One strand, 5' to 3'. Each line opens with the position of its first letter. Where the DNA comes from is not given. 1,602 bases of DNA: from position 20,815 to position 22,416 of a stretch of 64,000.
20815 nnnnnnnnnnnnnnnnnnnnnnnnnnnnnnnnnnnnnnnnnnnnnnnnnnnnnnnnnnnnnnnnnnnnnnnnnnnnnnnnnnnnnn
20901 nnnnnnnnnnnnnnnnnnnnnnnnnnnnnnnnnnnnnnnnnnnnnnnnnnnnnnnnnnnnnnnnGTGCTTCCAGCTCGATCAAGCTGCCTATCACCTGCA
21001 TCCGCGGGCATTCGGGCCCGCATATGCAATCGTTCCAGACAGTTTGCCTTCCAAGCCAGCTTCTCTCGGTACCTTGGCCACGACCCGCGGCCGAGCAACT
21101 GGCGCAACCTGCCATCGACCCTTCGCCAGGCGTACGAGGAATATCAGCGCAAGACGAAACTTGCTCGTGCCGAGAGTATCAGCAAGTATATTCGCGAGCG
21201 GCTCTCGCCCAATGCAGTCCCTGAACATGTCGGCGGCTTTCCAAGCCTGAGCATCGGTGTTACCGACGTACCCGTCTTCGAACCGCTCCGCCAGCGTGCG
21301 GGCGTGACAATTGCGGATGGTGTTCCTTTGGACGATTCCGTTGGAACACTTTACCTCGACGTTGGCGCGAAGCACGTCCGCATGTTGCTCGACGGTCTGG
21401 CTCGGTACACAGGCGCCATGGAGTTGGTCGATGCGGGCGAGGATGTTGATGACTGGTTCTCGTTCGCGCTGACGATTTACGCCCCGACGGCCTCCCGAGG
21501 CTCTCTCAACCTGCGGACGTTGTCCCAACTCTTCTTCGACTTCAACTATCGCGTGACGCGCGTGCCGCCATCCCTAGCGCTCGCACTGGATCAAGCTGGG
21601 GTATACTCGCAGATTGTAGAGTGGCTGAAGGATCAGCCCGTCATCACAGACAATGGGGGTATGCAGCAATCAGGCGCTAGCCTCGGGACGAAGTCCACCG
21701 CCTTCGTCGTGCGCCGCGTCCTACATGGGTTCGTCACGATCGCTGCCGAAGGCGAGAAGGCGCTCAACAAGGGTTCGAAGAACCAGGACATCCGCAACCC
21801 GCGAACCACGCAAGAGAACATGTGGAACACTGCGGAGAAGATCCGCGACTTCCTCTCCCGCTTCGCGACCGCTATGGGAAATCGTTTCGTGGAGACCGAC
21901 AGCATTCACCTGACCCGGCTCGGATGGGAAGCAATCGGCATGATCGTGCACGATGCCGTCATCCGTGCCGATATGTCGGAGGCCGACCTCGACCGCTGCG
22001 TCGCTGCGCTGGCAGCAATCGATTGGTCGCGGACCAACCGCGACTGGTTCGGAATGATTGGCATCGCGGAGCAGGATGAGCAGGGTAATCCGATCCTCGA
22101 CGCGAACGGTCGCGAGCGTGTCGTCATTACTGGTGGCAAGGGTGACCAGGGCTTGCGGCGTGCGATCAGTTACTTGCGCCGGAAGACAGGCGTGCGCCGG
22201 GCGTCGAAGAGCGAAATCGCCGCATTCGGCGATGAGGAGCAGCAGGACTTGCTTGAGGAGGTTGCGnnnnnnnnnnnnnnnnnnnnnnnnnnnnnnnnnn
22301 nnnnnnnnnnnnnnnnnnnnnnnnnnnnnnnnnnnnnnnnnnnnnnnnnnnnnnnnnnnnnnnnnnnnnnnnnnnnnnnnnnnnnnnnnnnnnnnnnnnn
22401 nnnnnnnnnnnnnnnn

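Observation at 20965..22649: Orphan DndB/DGQHR-like protein with a degenerate DGLAR motif, coupled to a small HTH protein: candidate undescribed two-gene accessory module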

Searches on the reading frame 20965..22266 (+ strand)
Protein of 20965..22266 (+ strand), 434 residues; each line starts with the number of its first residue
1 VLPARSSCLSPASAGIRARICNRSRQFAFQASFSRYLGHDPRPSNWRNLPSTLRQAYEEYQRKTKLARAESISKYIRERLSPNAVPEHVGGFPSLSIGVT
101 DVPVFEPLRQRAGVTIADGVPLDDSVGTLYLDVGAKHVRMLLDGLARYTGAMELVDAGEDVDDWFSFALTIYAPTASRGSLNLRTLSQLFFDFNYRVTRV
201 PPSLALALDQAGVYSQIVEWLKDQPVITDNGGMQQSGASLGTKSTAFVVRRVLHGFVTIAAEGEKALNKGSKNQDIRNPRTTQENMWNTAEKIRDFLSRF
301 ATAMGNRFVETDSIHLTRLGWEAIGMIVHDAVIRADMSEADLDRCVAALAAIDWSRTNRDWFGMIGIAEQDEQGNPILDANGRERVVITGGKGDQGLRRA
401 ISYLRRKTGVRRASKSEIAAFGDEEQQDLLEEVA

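Call 3: search_protein_families(library=pfam, proteins=[window:20965-22266:+], max_evalue=10)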
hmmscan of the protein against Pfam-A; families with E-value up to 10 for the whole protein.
window:20965-22266:+ (434 aa): 3 families
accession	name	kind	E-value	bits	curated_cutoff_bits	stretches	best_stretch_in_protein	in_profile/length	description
PF14072.11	DndB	-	3.5e-14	53.1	29.1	1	56-365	36-310/338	DNA-sulfur modification-associated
PF08939.15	Bles03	-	0.021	15.1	23.1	1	265-305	36-76/255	Basophilic leukemia-expressed protein Bles03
PF00944.25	Peptidase_S3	-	0.2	11.9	21.2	1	366-404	102-139/159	Alphavirus core protein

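Call 4: search_protein_families(library=ncbifam, proteins=[window:20965-22266:+], max_evalue=10)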
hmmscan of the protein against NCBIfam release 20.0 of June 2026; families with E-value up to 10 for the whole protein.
window:20965-22266:+ (434 aa): 2 families
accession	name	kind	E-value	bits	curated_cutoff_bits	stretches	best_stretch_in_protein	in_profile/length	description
TIGR03187.1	DGQHR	domain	3.1e-08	33.7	58.85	1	55-330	35-274/276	DGQHR domain-containing protein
TIGR03233.1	DNA_S_dndB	equivalog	5.3e-07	29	328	1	183-364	143-315/355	DNA sulfur modification protein DndB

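Call 5: search_protein_families(library=padloc, proteins=[window:20965-22266:+], max_evalue=10)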
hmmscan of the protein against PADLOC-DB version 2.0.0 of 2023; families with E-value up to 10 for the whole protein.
window:20965-22266:+ (434 aa): 1 family
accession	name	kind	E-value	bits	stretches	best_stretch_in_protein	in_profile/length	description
PDLC02658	DndB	-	4.1e-08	30.7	1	184-363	145-315/356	DndB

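Call 7: find_homologous_proteins(query=window:20965-22266:+, max_evalue=0.001)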
Query window:20965-22266:+ (434 aa): 63 proteins with E <= 0.001 among 8000 candidates.
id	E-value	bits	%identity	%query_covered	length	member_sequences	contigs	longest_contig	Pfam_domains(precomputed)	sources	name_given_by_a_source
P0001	1.0e-288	975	100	100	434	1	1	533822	PF14072.12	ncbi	-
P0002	9.6e-197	672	73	94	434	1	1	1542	PF14072.12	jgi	jgi:hypothetical protein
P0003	1.5e-191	655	76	86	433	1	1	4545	PF14072.12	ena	-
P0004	2.3e-191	654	72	92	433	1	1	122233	PF14072.12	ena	-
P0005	1.1e-183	629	71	92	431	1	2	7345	PF14072.12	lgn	-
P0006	2.7e-181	621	72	89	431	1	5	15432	PF14072.12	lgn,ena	-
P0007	2.7e-181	621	72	89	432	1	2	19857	PF14072.12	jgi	-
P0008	3.4e-181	621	73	86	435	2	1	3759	PF14072.12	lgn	-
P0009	4.2e-181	620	73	88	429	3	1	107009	PF14072.12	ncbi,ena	-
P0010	3.6e-179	614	73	86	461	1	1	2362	PF14072.12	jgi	-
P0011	6.4e-179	613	70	92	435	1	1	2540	PF14072.12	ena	-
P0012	7.3e-179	613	69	90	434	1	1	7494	PF14072.12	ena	-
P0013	1.7e-178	612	66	97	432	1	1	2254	PF14072.12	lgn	-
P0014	1.3e-176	606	71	87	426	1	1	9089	PF14072.12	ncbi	-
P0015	6.5e-176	603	70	88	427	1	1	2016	PF14072.12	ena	-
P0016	1.9e-175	602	68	88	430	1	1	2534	PF14072.12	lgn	-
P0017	3.5e-175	601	70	90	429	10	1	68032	PF14072.12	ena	-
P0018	4.0e-174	597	71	85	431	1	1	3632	PF14072.12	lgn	-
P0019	6.6e-174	597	66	92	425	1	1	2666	PF14072.12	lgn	-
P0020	7.0e-174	597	67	92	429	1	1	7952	PF14072.12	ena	-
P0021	1.2e-173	596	67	90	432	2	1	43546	PF14072.12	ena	-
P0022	1.2e-173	596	71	86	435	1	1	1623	PF14072.12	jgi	jgi:hypothetical protein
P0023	1.9e-173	595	70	86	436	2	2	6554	PF14072.12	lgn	-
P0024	2.9e-173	595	70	86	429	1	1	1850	PF14072.12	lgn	-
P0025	5.6e-173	594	67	93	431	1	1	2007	PF14072.12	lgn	-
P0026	7.0e-173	593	70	86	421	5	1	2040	PF14072.12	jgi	jgi:hypothetical protein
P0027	8.6e-173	593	67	92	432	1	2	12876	PF14072.12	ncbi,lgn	-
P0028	2.5e-172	591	70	88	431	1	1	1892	PF14072.12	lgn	-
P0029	2.9e-172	591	67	92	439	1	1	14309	PF14072.12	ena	-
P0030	2.7e-171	588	69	86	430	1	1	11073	PF14072.12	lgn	-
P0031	4.1e-171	587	65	91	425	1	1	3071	PF14072.12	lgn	-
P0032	2.1e-168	579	66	92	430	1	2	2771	PF14072.12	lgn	-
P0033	3.1e-168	578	69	86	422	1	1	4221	PF14072.12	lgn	-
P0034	1.8e-167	575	69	86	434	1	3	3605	PF14072.12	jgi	jgi:hypothetical protein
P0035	2.3e-167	575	70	87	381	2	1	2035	PF14072.12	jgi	jgi:hypothetical protein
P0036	6.6e-167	574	65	87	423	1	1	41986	PF14072.12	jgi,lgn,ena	-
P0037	4.0e-164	564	64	89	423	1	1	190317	PF14072.12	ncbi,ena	-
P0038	1.5e-161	556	64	88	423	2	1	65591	PF14072.12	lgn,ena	-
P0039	2.0e-156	539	65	88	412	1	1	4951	PF14072.12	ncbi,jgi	jgi:hypothetical protein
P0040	2.9e-156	539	63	89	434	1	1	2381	PF14072.12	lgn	-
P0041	1.6e-155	536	62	94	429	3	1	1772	PF14072.12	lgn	-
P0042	1.0e-154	533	63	90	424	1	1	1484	PF14072.12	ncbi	-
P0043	2.3e-153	529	61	90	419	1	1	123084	PF14072.12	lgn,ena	-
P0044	1.4e-152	526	62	88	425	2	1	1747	PF14072.12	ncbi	-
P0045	1.4e-151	523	60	89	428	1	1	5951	PF14072.12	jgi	jgi:hypothetical protein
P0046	3.7e-150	518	60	89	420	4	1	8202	PF14072.12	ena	-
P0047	5.6e-149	515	59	91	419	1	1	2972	PF14072.12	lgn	-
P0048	1.2e-148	513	61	89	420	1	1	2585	PF14072.12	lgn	-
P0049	5.5e-148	511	61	89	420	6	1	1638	PF14072.12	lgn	-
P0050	2.3e-147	509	61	88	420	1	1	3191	PF14072.12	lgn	-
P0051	6.6e-147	508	59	91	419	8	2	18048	PF14072.12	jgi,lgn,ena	-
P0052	2.4e-146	506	59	91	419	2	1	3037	PF14072.12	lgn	-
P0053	3.9e-131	456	64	73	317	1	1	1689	PF14072.12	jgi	-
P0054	5.7e-131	455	70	69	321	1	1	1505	PF14072.12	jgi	jgi:hypothetical protein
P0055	1.5e-129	451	63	75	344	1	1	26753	PF14072.12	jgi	jgi:hypothetical protein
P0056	2.4e-120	420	72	60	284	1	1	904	PF14072.12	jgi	jgi:hypothetical protein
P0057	3.8e-116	406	76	57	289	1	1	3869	PF14072.12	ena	-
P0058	3.7e-82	294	66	47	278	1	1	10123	PF14072.12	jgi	jgi:hypothetical protein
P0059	4.7e-67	245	37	90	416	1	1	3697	PF14072.12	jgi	jgi:hypothetical protein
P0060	4.9e-54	202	35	88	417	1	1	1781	PF14072.12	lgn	-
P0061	5.0e-53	199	36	86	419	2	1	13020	PF14072.12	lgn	-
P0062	3.8e-52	196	34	86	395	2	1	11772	PF14072.12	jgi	jgi:hypothetical protein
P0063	1.6e-51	194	36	87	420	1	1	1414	PF14072.12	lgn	-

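Call 9: find_encoding_contigs(protein=P0004, flank=8000, max_places=2)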
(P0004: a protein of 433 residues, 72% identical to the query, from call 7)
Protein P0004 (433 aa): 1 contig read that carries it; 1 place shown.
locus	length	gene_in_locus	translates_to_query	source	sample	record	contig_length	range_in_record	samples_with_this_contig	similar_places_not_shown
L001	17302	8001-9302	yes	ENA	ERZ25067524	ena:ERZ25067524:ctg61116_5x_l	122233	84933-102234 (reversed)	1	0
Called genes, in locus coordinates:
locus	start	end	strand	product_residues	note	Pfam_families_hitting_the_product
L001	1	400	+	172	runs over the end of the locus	PF00174:Oxidored_molyb (weak)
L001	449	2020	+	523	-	PF00015:MCPsignal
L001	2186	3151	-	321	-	PF04055:Radical_SAM, PF13186:SPASM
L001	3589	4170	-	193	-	PF00160:Pro_isomerase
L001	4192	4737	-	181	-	PF01467:CTP_transf_like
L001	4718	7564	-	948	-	PF00521:DNA_topoisoIV, PF03989:DNA_gyraseA_C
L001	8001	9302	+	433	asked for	PF14072:DndB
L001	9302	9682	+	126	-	-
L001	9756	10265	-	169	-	PF00436:SSB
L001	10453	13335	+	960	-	PF00005:ABC_tran (faint), PF02463:SMC_N (faint), PF13191:AAA_16 (faint), PF13555:AAA_29 (faint), PF17760:UvrA_inter, PF17755:UvrA_DNA-bind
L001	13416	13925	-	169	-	PF06146:PsiE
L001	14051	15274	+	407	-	PF01546:Peptidase_M20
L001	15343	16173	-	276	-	PF00106:adh_short, PF08659:KR (weak), PF13561:adh_short_C2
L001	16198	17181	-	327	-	PF00248:Aldo_ket_red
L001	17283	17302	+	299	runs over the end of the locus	PF00126:HTH_1, PF03466:LysR_substrate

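Call 10: find_encoding_contigs(protein=P0037, flank=8000, max_places=2)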
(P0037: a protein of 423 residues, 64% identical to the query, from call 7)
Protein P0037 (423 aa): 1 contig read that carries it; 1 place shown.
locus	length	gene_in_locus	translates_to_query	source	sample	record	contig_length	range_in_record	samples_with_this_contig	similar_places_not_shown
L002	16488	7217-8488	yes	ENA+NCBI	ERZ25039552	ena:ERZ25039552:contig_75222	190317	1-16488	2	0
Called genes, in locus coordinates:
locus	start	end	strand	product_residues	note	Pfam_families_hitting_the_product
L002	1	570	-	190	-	?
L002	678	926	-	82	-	PF00239:Resolvase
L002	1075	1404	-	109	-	-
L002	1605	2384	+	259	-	PF00078:RVT_1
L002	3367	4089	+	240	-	PF00078:RVT_1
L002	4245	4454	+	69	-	PF13366:PDDEXK_3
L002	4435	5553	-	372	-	PF01555:N6_N4_Mtase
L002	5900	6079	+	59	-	PF27535:RelB3_C (weak)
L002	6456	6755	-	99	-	PF04221:RelB, PF21217:PaaA2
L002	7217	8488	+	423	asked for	PF14072:DndB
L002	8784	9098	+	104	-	-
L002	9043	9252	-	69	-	-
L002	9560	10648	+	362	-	PF00355:Rieske, PF00848:Ring_hydroxyl_A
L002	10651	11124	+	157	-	PF13577:SnoaL_4 (weak), PF00866:Ring_hydroxyl_B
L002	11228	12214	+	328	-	PF00849:PseudoU_synth_2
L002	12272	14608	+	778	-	PF05170:AsmA, PF05359:DUF748, PF13116:YhdP (faint)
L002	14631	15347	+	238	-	PF07542:ATP12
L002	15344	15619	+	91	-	PF00708:Acylphosphatase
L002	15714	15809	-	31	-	-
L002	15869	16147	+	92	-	PF01047:MarR, PF12802:MarR_2 (weak)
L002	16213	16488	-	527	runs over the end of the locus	PF00682:HMGL-like, PF22617:HCS_D2, PF08502:LeuA_dimer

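Call 11: find_encoding_contigs(protein=P0043, flank=8000, max_places=2)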
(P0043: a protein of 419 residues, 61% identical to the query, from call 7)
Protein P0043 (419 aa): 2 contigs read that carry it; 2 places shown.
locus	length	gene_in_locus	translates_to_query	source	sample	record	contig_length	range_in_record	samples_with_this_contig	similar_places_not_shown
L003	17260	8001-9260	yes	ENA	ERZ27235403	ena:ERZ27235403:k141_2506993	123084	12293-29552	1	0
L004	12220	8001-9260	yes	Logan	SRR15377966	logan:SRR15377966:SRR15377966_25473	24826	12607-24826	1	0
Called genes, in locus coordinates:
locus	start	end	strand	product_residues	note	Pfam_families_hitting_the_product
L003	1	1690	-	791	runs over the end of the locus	PF08751:TrwC, PF13086:AAA_11 (faint), PF13604:AAA_30, PF01443:Viral_helicase1 (faint), PF13245:AAA_19, PF22232:TraI_hel_assoc_N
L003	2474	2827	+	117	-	-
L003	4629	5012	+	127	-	-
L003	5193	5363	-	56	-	-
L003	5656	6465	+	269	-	PF09195:Endonuc-BglII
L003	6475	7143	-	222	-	PF05063:MT-A70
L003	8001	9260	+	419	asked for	PF14072:DndB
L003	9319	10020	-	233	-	-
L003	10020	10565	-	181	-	PF00239:Resolvase, PF02796:HTH_7 (weak)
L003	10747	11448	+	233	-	PF01209:Ubie_methyltran, PF06325:PrmA (weak), PF13489:Methyltransf_23, PF13847:Methyltransf_31, PF08241:Methyltransf_11, PF08242:Methyltransf_12, PF13649:Methyltransf_25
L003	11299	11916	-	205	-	-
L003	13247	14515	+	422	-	PF20703:nSTAND1, PF13191:AAA_16 (weak), PF00004:AAA (weak), PF13401:AAA_22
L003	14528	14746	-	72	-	-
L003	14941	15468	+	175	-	-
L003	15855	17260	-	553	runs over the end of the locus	PF20172:DUF6538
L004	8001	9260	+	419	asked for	PF14072:DndB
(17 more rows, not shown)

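Call 14: find_related_loci(query=A1, collection=genome_contigs, flank=10000)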
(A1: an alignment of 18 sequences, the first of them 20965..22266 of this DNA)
Query A1 (434 aa) in genome_contigs; peptide patterns used: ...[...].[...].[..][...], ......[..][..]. (x = any residue, [..] = any of these).
165 stretches matched a pattern; 47 encode a relative of the query (tblastn E <= 1e-3); 45 distinct loci.
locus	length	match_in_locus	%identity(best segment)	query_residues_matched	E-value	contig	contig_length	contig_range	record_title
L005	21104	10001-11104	73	37-407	0e+0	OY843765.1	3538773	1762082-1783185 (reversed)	MAG: uncultured Acidocella sp. isolate c16fb0bd-60e7-45dd-9652-78ae72c306a5 genome assembly, chromosome: 1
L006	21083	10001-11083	72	37-400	4e-174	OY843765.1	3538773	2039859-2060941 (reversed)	MAG: uncultured Acidocella sp. isolate c16fb0bd-60e7-45dd-9652-78ae72c306a5 genome assembly, chromosome: 1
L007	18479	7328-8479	64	37-423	2e-169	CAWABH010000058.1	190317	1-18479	MAG: uncultured Alphaproteobacteria bacterium isolate MFD05841.bin.2.177 genome assembly, contig: contig_75222, whole ge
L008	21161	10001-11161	38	16-410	7e-82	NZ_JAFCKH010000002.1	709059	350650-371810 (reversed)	Bradyrhizobium tropiciagri strain SZCCT0294 NODE_2, whole genome shotgun sequence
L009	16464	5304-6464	38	16-410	2e-80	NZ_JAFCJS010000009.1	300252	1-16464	Bradyrhizobium liaoningense strain SZCCT0400 NODE_9, whole genome shotgun sequence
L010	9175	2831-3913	39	37-410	8e-76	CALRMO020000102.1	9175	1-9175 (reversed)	MAG: Sphingomonas paucimobilis isolate JJ-M10A2-106-6-m1-bin320 genome assembly, contig: JJ-M10A2-106-C1050, whole genom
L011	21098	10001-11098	41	37-410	7e-75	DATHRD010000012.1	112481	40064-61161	MAG TPA_asm: Thermoanaerobaculia bacterium isolate SMAG_U12756 k141_1309520, whole genome shotgun sequence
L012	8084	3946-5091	38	16-410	8e-74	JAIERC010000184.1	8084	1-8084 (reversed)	MAG: Sphingomonas sp. isolate co.spades.METABAT.1kb_062 c_000000421300, whole genome shotgun sequence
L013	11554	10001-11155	39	16-421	4e-73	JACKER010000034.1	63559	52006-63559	MAG: Alphaproteobacteria bacterium isolate HK-STAS-MYXO-39 HK-STAS-MYXO-39_34, whole genome shotgun sequence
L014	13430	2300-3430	38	19-410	8e-73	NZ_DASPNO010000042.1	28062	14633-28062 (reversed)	MAG: Brevundimonas sp. isolate SMAG_U12123 k141_441287, whole genome shotgun sequence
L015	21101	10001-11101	35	37-420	2e-66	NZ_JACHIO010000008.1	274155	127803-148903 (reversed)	Granulicella mallensis strain X5P3 Ga0401176_08, whole genome shotgun sequence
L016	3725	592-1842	34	5-433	2e-65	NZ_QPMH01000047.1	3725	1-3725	Ferruginivarius sediminum strain WD2A32 WD2A32_scaffold47, whole genome shotgun sequence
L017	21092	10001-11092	35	37-411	2e-64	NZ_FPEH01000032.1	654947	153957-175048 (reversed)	Novosphingobium sp. NDB2Meth1, whole genome shotgun sequence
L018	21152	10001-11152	34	16-408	2e-64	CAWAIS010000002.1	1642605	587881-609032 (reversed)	MAG: uncultured Alphaproteobacteria bacterium isolate MFD02579.bin.2.2 genome assembly, contig: contig_1913, whole genom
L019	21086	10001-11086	35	37-410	3e-62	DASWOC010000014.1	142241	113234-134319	MAG TPA_asm: Allosphingosinicella sp. isolate SMAG_U3430 k141_438708, whole genome shotgun sequence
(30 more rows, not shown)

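Call 17: find_encoding_contigs(protein=P0009, flank=8000, max_places=1)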
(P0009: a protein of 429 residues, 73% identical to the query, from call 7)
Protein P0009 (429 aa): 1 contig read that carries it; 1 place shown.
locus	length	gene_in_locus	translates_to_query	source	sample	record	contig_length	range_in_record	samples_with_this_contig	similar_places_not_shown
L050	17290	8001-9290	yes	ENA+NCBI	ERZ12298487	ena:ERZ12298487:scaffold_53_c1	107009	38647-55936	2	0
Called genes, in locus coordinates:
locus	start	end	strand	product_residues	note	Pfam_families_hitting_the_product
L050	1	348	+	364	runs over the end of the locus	PF00730:HhH-GPD, PF00633:HHH (weak), PF14815:NUDIX_4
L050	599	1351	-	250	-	PF00106:adh_short, PF08659:KR, PF13561:adh_short_C2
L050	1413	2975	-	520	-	PF02347:GDC-P (faint), PF00266:Aminotran_5, PF21478:GcvP2_C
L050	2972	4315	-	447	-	PF02347:GDC-P, PF00266:Aminotran_5 (weak)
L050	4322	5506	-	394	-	PF01571:GCV_T, PF08669:GCV_T_C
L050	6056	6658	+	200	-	PF14487:DarT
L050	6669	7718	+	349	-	PF01661:Macro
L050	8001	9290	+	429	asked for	PF14072:DndB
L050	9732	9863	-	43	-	-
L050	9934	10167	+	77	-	-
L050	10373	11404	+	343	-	PF00248:Aldo_ket_red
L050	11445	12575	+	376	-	PF02463:SMC_N, PF13175:AAA_15 (faint), PF13304:AAA_21 (weak)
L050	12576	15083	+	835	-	PF02518:HATPase_c, PF00204:DNA_gyraseB, PF01751:Toprim, PF21249:GyrB_hook (faint), PF00986:DNA_gyraseB_C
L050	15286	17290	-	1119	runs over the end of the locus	PF26549:Tricorn_N, PF26549:Tricorn_N, PF26550:Tricorn_2nd, PF07676:PD40, PF26549:Tricorn_N, PF07676:PD40, PF14684:Tricorn_C1, PF14685:PDZ_Tricorn, +5 more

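Call 18: find_encoding_contigs(protein=P0017, flank=8000, max_places=1)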
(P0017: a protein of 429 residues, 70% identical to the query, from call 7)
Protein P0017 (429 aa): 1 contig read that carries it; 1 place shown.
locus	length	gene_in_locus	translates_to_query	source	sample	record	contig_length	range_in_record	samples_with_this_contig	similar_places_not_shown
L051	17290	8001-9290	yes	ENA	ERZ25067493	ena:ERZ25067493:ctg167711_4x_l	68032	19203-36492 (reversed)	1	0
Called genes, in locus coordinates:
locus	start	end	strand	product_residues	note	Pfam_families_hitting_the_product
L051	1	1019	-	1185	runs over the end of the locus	PF13086:AAA_11, PF13087:AAA_12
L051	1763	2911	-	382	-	-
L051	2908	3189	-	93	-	-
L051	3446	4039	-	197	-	PF13328:HD_4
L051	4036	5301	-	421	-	PF00589:Phage_integrase (weak)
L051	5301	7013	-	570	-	PF00589:Phage_integrase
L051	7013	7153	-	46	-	-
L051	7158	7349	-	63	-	PF12728:HTH_17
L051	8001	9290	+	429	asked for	PF14072:DndB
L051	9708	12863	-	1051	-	PF04313:HSDR_N, PF04851:ResIII, PF18766:SWI2_SNF2, PF22679:T1R_D3-like, PF11867:T1RH-like_C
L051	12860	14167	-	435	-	PF01420:Methylase_S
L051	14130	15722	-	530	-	PF12161:HsdM_N, PF02384:N6_Mtase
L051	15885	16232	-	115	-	-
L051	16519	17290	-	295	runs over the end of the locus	PF06114:Peptidase_M78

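Call 19: find_encoding_contigs(protein=P0021, flank=8000, max_places=1)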
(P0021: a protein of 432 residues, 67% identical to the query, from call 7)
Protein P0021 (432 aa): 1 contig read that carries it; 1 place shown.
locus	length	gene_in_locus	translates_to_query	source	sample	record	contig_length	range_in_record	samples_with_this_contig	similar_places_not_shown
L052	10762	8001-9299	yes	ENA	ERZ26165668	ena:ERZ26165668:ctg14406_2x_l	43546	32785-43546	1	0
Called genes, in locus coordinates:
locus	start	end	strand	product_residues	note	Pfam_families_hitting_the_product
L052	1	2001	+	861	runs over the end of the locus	PF13700:DUF4158 (weak), PF01526:DDE_Tnp_Tn3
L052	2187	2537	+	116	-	-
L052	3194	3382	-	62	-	-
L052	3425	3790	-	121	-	-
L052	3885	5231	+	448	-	PF13560:HTH_31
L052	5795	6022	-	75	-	-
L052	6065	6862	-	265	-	PF09195:Endonuc-BglII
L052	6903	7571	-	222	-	PF05063:MT-A70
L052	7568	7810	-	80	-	-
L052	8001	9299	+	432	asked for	PF14072:DndB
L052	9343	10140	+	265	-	-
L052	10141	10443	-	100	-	-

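Call 22: search_solved_structures(query=A2, max_evalue=10, show_alignments=2)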
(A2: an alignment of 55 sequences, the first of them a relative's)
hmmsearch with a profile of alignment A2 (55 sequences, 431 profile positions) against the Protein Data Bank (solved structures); distinct sequences matched with E-value up to 10: 1.
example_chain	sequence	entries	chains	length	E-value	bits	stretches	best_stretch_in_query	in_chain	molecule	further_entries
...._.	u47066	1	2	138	1.7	10.3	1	278-321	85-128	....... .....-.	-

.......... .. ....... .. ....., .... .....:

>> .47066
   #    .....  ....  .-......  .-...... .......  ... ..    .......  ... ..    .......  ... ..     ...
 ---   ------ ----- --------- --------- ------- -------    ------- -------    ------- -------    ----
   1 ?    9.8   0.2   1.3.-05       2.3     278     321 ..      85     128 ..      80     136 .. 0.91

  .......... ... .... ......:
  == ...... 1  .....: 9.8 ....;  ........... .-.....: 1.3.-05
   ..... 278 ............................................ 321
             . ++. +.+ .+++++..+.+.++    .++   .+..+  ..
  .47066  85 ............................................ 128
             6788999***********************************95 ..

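Call 26: search_protein_families(library=pfam, proteins=[L001:9302-9679:+, L002:8784-9095:+, L052:9343-10137:+, L003:9319-10017:-, L050:9934-10164:+], max_evalue=0.1)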
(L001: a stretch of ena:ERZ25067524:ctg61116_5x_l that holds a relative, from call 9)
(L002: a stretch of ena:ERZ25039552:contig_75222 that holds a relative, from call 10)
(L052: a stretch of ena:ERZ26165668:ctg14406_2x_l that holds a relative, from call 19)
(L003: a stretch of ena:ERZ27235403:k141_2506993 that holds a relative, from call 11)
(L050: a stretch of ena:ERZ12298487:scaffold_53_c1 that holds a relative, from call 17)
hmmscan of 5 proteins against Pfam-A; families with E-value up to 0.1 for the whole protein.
L001:9302-9679:+ (126 aa): 0 families

L002:8784-9095:+ (104 aa): 0 families

L052:9343-10137:+ (265 aa): 0 families

L003:9319-10017:- (232 aa): 0 families

L050:9934-10164:+ (77 aa): 0 families
